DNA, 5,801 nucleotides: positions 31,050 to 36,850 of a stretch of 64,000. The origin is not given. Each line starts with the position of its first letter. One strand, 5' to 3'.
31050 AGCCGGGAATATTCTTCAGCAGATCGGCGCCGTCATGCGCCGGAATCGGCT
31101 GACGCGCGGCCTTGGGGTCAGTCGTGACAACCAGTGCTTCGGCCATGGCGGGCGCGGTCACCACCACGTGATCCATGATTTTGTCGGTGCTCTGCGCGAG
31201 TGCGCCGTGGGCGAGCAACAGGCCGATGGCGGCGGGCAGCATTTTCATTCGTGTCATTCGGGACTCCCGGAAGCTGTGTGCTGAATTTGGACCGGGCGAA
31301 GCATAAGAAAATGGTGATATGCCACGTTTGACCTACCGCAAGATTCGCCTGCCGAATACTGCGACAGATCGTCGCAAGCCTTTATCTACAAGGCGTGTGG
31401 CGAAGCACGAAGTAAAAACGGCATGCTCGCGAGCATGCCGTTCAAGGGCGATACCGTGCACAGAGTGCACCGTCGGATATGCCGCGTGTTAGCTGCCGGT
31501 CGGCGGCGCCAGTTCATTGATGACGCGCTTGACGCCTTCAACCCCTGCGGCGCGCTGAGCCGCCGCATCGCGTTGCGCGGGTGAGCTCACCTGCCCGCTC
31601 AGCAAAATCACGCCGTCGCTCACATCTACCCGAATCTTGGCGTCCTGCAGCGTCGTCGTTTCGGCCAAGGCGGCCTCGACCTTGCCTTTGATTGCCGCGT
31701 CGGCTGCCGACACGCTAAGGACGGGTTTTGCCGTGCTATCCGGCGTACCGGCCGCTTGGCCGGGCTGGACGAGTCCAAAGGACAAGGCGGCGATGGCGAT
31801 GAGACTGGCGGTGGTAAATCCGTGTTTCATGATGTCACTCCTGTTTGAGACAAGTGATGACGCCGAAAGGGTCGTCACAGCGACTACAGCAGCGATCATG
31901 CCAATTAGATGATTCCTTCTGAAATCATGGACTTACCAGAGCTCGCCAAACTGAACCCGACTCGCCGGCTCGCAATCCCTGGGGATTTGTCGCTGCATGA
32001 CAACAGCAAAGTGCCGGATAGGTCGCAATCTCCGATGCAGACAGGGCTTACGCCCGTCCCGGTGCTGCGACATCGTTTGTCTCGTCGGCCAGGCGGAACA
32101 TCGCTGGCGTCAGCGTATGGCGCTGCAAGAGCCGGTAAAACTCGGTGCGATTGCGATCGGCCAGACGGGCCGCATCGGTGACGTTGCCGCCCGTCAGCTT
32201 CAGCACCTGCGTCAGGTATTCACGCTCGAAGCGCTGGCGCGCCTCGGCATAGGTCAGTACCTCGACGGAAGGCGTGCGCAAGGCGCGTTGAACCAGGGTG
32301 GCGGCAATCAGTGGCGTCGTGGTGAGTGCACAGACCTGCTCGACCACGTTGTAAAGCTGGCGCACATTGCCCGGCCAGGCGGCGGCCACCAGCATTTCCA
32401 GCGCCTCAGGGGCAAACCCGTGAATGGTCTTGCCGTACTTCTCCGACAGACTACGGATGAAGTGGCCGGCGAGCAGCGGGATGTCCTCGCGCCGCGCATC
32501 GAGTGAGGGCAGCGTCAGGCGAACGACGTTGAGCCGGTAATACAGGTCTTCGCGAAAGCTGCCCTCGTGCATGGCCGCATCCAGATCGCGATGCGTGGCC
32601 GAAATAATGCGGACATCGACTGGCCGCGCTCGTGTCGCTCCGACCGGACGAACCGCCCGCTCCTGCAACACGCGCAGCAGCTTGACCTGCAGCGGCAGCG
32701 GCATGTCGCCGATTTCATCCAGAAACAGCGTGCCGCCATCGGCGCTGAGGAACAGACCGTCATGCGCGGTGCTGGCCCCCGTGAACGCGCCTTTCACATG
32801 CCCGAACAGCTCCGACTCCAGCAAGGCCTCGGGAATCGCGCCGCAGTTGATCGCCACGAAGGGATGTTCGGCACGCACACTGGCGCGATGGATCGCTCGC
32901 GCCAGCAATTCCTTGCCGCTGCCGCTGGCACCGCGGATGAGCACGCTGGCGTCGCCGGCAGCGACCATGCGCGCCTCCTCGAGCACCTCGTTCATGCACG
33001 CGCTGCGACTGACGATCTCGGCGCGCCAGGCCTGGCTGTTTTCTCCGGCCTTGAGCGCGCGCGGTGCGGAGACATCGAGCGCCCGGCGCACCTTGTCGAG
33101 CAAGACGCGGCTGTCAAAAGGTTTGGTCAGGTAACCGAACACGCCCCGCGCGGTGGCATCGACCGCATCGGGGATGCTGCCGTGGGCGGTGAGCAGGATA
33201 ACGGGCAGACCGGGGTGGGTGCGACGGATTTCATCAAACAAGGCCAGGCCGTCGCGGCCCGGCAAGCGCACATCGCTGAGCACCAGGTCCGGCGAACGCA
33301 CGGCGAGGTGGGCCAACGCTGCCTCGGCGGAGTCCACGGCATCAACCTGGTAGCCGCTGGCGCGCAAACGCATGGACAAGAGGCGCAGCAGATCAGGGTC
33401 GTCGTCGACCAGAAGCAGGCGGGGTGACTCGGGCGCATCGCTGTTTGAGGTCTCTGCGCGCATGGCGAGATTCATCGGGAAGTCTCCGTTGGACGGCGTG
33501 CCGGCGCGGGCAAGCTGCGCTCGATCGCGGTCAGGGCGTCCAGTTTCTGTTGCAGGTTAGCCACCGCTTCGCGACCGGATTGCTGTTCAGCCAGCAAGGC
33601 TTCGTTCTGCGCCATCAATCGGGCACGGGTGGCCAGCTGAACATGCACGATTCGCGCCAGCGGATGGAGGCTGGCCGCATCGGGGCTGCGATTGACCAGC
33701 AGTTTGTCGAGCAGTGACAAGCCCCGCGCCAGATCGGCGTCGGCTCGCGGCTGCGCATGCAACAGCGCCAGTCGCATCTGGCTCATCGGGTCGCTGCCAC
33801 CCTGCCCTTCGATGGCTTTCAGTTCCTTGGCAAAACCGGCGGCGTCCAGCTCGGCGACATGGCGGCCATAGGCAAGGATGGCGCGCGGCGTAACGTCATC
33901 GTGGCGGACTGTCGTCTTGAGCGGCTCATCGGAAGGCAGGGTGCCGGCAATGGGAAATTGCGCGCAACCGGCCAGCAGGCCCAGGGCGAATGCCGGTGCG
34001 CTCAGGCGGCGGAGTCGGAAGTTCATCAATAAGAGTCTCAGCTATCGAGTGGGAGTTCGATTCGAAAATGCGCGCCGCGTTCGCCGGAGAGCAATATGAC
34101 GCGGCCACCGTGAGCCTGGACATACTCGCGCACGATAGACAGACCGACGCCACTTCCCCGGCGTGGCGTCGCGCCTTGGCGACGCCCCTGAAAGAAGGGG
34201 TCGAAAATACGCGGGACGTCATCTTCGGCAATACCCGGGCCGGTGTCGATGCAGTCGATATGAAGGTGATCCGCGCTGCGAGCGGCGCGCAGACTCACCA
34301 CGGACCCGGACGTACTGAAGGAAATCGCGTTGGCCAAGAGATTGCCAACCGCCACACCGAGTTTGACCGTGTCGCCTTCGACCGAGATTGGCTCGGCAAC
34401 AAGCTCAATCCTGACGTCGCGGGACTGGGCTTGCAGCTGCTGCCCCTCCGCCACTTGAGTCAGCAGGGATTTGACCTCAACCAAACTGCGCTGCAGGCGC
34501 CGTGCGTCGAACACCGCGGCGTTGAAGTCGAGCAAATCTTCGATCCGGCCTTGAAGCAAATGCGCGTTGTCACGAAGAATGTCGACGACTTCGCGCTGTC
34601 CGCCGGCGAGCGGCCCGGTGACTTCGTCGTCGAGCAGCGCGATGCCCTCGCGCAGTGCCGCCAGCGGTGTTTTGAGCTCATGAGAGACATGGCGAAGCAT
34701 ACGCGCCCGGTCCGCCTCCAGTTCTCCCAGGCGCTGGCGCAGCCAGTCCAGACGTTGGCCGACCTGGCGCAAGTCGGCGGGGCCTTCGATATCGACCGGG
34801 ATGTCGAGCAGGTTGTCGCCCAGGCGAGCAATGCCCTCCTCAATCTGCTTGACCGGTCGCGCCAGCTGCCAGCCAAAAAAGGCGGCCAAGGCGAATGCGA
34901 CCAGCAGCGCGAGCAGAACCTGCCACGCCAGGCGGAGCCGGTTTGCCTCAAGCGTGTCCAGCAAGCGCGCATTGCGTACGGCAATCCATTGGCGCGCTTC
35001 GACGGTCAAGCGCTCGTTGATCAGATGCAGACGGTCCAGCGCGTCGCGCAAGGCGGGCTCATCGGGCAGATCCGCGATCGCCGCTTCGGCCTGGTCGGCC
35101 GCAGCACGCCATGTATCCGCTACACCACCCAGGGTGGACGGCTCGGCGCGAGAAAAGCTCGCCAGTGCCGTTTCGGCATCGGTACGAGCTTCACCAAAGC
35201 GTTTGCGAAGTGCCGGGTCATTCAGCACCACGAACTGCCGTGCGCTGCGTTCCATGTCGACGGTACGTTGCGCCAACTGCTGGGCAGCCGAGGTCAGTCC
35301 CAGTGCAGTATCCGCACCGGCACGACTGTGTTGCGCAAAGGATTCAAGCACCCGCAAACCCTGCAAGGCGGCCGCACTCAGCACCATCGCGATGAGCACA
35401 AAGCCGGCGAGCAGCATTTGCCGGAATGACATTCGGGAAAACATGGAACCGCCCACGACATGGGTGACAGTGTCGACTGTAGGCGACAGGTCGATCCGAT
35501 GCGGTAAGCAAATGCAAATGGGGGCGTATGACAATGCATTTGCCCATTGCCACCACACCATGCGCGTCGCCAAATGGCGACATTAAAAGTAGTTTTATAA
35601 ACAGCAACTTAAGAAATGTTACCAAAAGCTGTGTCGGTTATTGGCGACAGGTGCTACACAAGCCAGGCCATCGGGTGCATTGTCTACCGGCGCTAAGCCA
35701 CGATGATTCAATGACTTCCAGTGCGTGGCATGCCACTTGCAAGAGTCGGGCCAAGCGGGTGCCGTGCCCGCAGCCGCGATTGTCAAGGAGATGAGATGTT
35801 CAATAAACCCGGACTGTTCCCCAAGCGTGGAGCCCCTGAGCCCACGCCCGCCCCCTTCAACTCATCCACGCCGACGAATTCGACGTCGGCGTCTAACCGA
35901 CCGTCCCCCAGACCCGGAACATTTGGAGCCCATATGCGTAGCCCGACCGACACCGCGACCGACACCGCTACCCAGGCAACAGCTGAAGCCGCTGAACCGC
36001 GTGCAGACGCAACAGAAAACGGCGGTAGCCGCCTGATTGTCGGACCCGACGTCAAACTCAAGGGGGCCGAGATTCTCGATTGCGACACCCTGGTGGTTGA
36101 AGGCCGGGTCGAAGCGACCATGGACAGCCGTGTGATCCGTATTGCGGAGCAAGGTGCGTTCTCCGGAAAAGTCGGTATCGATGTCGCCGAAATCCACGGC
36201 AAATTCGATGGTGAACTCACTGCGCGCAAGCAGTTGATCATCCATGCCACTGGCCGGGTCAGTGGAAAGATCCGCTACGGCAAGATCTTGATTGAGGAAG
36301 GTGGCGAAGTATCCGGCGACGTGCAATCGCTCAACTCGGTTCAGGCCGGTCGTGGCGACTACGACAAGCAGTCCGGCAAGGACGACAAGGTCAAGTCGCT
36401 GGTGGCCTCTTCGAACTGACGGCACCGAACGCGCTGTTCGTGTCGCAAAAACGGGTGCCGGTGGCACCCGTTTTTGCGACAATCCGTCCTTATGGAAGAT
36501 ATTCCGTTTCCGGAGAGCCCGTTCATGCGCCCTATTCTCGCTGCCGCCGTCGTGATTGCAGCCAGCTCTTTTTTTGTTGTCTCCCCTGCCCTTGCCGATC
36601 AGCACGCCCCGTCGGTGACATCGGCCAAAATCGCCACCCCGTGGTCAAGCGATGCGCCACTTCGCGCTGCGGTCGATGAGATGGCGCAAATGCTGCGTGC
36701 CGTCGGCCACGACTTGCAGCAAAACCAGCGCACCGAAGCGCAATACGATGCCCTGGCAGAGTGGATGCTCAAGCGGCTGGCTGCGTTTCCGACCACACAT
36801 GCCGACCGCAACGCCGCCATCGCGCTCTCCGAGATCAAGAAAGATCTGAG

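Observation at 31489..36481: Self-contained GlrK-QseG-GlrR / sigma-54 module apparently driving a BON protein and a bactofilin instead of the GlmY sRNA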

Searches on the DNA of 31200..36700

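Call 76: search_rna_families(source=window, start=31200, end=36700, threshold=evalue, max_evalue=1)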
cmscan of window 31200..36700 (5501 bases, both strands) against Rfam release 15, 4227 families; matches with E-value up to 1: 0.
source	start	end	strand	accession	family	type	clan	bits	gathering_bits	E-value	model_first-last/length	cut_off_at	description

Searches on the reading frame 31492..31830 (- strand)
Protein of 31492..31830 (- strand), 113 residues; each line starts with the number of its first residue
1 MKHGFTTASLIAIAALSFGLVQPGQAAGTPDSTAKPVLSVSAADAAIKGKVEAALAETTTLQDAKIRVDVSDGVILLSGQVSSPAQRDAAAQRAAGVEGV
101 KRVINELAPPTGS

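Call 6: search_protein_families(library=pfam, proteins=[window:31492-31830:-])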
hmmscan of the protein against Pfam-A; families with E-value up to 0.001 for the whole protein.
window:31492-31830:- (113 aa): 1 family
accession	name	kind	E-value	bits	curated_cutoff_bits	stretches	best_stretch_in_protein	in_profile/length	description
PF04972.22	BON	-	2e-18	66.9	27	1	44-107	2-65/69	BON domain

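Call 7: search_protein_families(library=ncbifam, proteins=[window:31492-31830:-])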
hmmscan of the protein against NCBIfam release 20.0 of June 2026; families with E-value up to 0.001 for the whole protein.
window:31492-31830:- (113 aa): 3 families
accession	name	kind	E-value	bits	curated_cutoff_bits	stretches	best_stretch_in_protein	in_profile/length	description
NF007858.0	PRK10568.1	equivalog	1.8e-11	44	174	1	42-107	58-123/206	molecular chaperone OsmY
NF008247.1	PRK11023.1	equivalog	2e-07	31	184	1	41-107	45-112/192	division/outer membrane stress-associated lipid-binding lipoprotein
NF051434.1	ArfA_OmpATb_N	equivalog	0.00072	19.8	81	0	43-107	50-112/114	channel-forming protein ArfA/OmpATb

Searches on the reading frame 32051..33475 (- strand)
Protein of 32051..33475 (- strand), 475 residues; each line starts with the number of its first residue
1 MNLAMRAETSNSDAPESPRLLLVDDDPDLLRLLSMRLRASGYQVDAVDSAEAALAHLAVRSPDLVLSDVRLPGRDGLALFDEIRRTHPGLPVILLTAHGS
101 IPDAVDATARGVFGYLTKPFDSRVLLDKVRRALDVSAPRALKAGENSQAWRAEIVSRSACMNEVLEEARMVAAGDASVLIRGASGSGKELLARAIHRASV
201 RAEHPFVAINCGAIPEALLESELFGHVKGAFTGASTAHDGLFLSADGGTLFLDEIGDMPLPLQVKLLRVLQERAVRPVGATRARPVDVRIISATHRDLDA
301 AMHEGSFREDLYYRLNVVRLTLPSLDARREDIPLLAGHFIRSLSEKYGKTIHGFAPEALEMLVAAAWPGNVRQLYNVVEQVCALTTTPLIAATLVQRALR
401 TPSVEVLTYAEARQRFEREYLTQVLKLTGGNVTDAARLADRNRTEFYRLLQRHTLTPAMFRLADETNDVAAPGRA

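Call 6: search_protein_families(library=pfam, proteins=[window:32051-33475:-])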
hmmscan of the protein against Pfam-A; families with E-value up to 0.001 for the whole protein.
window:32051-33475:- (475 aa): 8 families
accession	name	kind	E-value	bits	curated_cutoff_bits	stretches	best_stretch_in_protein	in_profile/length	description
PF00158.32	Sigma54_activat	-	9.7e-72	240.6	20.2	1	154-320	1-167/168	Sigma-54 interaction domain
PF00072.30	Response_reg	-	1.3e-29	103.1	30.2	1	21-130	2-111/111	Response regulator receiver domain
PF25601.1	AAA_lid_14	-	1.8e-22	79.4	27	1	327-401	2-76/87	AAA+ ATPase lid domain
PF14532.12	Sigma54_activ_2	-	2.9e-18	66.9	25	1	156-325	2-138/138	Sigma-54 interaction domain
PF02954.25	HTH_8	-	1.4e-05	25.2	22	1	415-450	4-39/42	Bacterial regulatory protein, Fis family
PF07728.20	AAA_5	-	3.6e-05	24.2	22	1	178-295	2-122/139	AAA domain (dynein-related subfamily)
PF06490.17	FleQ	-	0.0002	22.1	22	1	19-132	1-106/108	Flagellar regulatory protein FleQ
PF13191.12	AAA_16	-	0.00047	21.1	32.6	0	155-230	3-85/167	AAA ATPase domain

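Call 7: search_protein_families(library=ncbifam, proteins=[window:32051-33475:-])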
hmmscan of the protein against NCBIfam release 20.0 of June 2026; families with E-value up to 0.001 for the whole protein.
window:32051-33475:- (475 aa): 110 families (the best 25 are shown)
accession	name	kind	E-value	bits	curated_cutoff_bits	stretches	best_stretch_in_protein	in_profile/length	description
NF011695.0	PRK15115.1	equivalog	3.7e-186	619.2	763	1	17-460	6-443/445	two-component system response regulator GlrR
TIGR01818.1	ntrC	equivalog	2.3e-127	425.6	558.6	1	21-399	2-381/463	nitrogen regulation protein NR(I)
NF008469.0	PRK11361.1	equivalog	1.2e-119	400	714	1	19-458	6-459/461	acetoacetate metabolism transcriptional regulator AtoC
NF007689.0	PRK10365.1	equivalog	1.9e-116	389.5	760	1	20-440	8-429/441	sigma-54-dependent response regulator transcription factor ZraR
NF008176.1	PRK10923.1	equivalog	1.1e-108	363.9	620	1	21-382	7-368/469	nitrogen regulation protein NR(I)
TIGR02915.1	PEP_resp_reg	equivalog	1.3e-108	363.7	502.6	1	20-455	1-444/445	PEP-CTERM-box response regulator transcription factor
NF051870.1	NAssimRespRegNtrX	equivalog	2.9e-105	352.8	600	1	20-451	4-448/452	nitrogen assimilation response regulator NtrX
NF041946.1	LuxO_transreg_Vib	equivalog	1.8e-98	330.3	800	1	31-404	10-385/463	quorum-sensing sigma-54 dependent transcriptional regulator LuxO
NF041552.1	TF_PrdR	equivalog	1.2e-96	324.3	795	1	150-451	265-574/577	sigma-54 dependent transcriptional regulator PrdR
NF038308.1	RNA_repair_RtcR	equivalog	6.8e-94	315.6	650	1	142-424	170-459/530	RNA repair transcriptional activator RtcR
TIGR01817.1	nifA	equivalog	6.1e-93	312.4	528.85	1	142-396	186-439/534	nif-specific transcriptional activator NifA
NF003451.0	PRK05022.1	equivalog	3.1e-90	303.3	476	1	145-454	183-509/512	nitric oxide reductase transcriptional regulator NorR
NF049963.1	RespRegFlgRCampy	domain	6.5e-88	295.4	750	1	21-443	4-417/429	fla regulon two-component system response regulator FlgR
NF050807.1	TransRegFlbDCaul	equivalog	2.4e-86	290.4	750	1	39-399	22-365/454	sigma-54-dependent transcriptional regulator FlbD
NF011953.0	PRK15424.1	equivalog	6e-84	282.5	703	1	141-453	208-534/538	propionate catabolism operon regulatory protein PrpR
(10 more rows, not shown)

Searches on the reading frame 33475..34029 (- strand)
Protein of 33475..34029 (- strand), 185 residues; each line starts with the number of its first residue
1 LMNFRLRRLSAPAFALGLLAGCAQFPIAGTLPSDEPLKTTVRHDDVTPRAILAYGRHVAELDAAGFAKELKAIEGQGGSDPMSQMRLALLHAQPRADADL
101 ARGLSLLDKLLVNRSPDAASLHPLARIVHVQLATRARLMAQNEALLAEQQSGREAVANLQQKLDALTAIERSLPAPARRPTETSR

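Call 6: search_protein_families(library=pfam, proteins=[window:33475-34029:-])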
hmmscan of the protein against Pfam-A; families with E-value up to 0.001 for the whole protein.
window:33475-34029:- (185 aa): 0 families

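Call 7: search_protein_families(library=ncbifam, proteins=[window:33475-34029:-])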
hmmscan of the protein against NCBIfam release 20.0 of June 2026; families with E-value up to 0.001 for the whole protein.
window:33475-34029:- (185 aa): 0 families

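Call 24: search_solved_structures(query=window:33475-34029:-, max_evalue=10, show_alignments=2)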
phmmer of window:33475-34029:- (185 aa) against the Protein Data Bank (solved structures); distinct sequences matched with E-value up to 10: 6.
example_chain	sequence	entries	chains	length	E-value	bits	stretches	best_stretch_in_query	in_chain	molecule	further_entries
5xlv_A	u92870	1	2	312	0.36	14.2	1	122-152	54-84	Pantothenate kinase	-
5xlw_B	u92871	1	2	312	0.37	14.1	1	122-152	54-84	Pantothenate kinase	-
2ges_A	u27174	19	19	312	0.38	14.1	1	122-152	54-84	Pantothenate kinase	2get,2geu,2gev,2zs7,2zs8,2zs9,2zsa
5xmb_A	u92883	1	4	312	0.38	14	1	122-152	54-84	Pantothenate kinase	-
4bfs_A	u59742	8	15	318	0.39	14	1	122-152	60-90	PANTOTHENATE KINASE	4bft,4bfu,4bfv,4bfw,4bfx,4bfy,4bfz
3avo_A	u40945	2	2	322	0.4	14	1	122-152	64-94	Pantothenate kinase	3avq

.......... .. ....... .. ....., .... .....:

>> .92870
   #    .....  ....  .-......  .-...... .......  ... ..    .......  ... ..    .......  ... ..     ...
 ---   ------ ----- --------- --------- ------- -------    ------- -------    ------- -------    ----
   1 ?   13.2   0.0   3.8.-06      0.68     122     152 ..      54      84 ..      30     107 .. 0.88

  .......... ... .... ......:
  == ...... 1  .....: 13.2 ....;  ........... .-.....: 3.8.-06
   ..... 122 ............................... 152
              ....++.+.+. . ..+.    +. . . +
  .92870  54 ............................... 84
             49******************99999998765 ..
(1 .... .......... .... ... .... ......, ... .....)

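Call 26: find_homologous_proteins(query=window:33475-34029:-, max_evalue=0.001)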
Query window:33475-34029:- (185 aa): 16 proteins with E <= 0.001 among 1978 candidates.
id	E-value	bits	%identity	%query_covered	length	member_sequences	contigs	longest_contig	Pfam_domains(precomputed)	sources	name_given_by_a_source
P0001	4.6e-108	376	99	99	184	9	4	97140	-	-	-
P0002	2.9e-93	328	88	99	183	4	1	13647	-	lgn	-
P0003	3.1e-86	306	83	97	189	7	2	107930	-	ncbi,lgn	ncbi:MAG: hypothetical protein R3E34_01395 [Rhodocyclaceae bacterium]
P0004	1.1e-77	278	77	97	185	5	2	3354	-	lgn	-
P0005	5.0e-69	250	78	86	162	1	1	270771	-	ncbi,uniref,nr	ncbi:hypothetical protein [Denitromonas iodatirespirans]|uniref:Permease n=1 Tax=Denitromonas iodati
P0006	1.6e-60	222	63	98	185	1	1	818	-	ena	-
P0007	2.0e-57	212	60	98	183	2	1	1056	-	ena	-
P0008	5.5e-17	80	54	50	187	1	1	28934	-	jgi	jgi:hypothetical protein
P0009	3.1e-14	71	41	67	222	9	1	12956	-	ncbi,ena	-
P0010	5.2e-10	58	44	55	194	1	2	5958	-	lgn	-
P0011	6.8e-10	57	40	54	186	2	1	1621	-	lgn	-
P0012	2.4e-9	55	40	68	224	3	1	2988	-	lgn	-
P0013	4.7e-9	55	46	51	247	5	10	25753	-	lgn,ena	-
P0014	7.2e-9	54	36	84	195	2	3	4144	-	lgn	-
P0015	1.2e-6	47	36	70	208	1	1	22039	-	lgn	-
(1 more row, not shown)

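Call 28: search_solved_structures(query=A1, max_evalue=10, show_alignments=2)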
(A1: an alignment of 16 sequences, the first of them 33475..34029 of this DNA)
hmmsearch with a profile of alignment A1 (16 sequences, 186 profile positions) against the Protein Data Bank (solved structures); distinct sequences matched with E-value up to 10: 13.
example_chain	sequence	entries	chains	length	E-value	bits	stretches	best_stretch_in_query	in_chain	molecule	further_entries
3zia_J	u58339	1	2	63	0.064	16.3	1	132-168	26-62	ATPASE INHIBITOR, MITOCHONDRIAL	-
7mw8_D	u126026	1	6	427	0.18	14.8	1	10-54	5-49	Phosphodiesterase-nucleotide pyrophosphatase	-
5o71_A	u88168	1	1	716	0.4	13.7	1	52-123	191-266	Ubiquitin carboxyl-terminal hydrolase 25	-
5xmb_A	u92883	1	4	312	0.92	12.5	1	124-152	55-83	Pantothenate kinase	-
5xlv_A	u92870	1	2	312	0.93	12.5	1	124-152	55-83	Pantothenate kinase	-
2ges_A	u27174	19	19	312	0.95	12.4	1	124-152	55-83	Pantothenate kinase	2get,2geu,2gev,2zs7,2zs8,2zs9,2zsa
4bfs_A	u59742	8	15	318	0.97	12.4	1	124-152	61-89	PANTOTHENATE KINASE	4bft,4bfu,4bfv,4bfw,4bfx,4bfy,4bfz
3avo_A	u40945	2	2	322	0.99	12.4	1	124-152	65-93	Pantothenate kinase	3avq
6h4j_A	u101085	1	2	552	1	12.4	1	53-124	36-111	Ubiquitin carboxyl-terminal hydrolase 25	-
6hel_A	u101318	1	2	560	1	12.3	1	53-124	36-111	Ubiquitin carboxyl-terminal hydrolase 25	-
9s03_A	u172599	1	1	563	1.7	11.6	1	12-65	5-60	Putative sulfatase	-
9m46_A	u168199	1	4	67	1.9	11.5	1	139-177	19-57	IQ motif and SEC7 domain-containing protein 2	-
9pmb_C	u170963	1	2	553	5.7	9.9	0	117-165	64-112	Kinesin light chain 1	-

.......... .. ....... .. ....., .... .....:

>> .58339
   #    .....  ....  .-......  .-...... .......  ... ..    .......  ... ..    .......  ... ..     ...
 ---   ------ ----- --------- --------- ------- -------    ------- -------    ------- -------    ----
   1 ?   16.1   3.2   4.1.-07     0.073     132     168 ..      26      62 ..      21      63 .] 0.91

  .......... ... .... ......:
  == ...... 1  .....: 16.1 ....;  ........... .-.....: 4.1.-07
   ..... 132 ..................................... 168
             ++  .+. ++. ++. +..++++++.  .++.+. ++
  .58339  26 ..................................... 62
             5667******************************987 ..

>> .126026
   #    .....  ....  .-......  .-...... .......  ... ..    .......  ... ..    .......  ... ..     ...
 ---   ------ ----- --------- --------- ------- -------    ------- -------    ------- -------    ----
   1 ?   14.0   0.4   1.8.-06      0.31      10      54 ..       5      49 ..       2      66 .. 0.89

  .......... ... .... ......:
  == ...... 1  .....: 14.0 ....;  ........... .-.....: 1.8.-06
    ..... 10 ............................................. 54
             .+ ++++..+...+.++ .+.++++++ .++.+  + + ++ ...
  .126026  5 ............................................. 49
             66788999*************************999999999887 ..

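Call 36: predict_structure(alignment_id=A1)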
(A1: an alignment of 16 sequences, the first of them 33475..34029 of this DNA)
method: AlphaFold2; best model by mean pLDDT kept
length: 185 residues; sequences in the alignment: 16
mean_pLDDT: 81.9   pTM: 0.62
mean pLDDT of the five models: 81.9, 81.9, 79.6, 78.8, 78.5
residues with pLDDT >= 90: 113; 70-90: 22; 50-70: 29; < 50: 21
segments of 3 or more residues with pLDDT < 50: 1-3, 27-30, 32-43
pLDDT, mean of each block of 10 residues (from residue 1): 48 57 49 48 64 92 94 87 95 90 97 94 96 96 98 98 97 83 66
secondary structure, 60 per line:
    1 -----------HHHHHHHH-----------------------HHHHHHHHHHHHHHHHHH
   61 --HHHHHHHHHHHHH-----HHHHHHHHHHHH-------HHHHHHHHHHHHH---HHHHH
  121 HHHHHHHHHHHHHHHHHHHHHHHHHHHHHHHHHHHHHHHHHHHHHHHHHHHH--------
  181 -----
elements in order: H12-19 H43-60 H63-75 H81-92 H100-112 H116-172

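Call 41: fold_search(model_id=the predicted structure, library=pdb)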
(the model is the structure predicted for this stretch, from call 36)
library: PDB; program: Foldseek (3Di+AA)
matches with E <= 10: 167; with E <= 0.001: 0
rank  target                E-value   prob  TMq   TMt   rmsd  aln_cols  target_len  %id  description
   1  9ayd_A                8.2e-01  0.18  0.22  0.30  11.3       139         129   14  Mitochondrial fission 1 (Fis1) protein structure Y38E mutation 1.53A (released 2025-05-21)
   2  9dis_A                9.7e-01  0.44  0.26  0.39  11.7       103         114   16  Cryo-EM structure of the heme/hemoglobin transporter ChuA, in complex with de novo designed binder H3 (released 2025-05-21)
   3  7yka_A                1.0e+00  0.21  0.22  0.32  11.1       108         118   16  Crystal structure of Fis1 (Mitochondrial fission 1 protein) (released 2023-08-02)
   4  7bxx_A                1.2e+00  0.11  0.17  0.11  28.7       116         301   10  Tetanus neurotoxin translocation domain -C467S (released 2021-02-17)
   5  7ya9                  1.4e+00  0.21  0.25  0.33   9.6       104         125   18  Fis1 (Mitochondrial fission 1 protein) (released 2023-07-05)
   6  9cu8_A                1.4e+00  0.13  0.21  0.30  10.7       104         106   23  Crystal Structure of TNFR2 TNFR2_mb1 Complex (released 2024-12-04)
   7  8d4t_R                1.4e+00  0.25  0.27  0.39   5.8        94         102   14  Mammalian CIV with GDN bound (released 2022-07-06)
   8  1qz2_A                1.4e+00  0.23  0.25  0.18  10.1       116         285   15  Crystal Structure of FKBP52 C-terminal Domain complex with the C-terminal peptide MEEVD of Hsp90 (released 2004-06-22)
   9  2zxw_E                1.5e+00  0.18  0.24  0.35   6.6        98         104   13  Bovine heart cytochrome c oxidase at the fully oxidized state (1-s X-ray exposure dataset) (released 2009-02-24)
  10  7yka_B                1.6e+00  0.63  0.31  0.45   7.4        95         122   16  Crystal structure of Fis1 (Mitochondrial fission 1 protein) (released 2023-08-02)
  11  9aye                  1.7e+00  0.72  0.38  0.68   4.8       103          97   12  FIS1 T34D Covalent inhibitor complex (released 2025-05-21)
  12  8xwx_C                1.7e+00  0.60  0.30  0.46   7.4        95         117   16  Crystal structure of FIS1-BAP31 complex from human (released 2024-05-15)
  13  8xwx_B                1.7e+00  0.35  0.28  0.39   7.2        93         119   16  Crystal structure of FIS1-BAP31 complex from human (released 2024-05-15)
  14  9hvq_Q                1.8e+00  0.15  0.28  0.09  11.1       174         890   14  Structure of the transcribing Pol II-DSIF-PAF-SPT6-RECQL5 complex (released 2025-07-16)
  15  9cpc_1B               1.8e+00  0.14  0.23  0.27  10.8       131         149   11  Atomic model of porcine brain ventricles cilia doublet microtubule (48-nm periodicity) (released 2024-10-23)
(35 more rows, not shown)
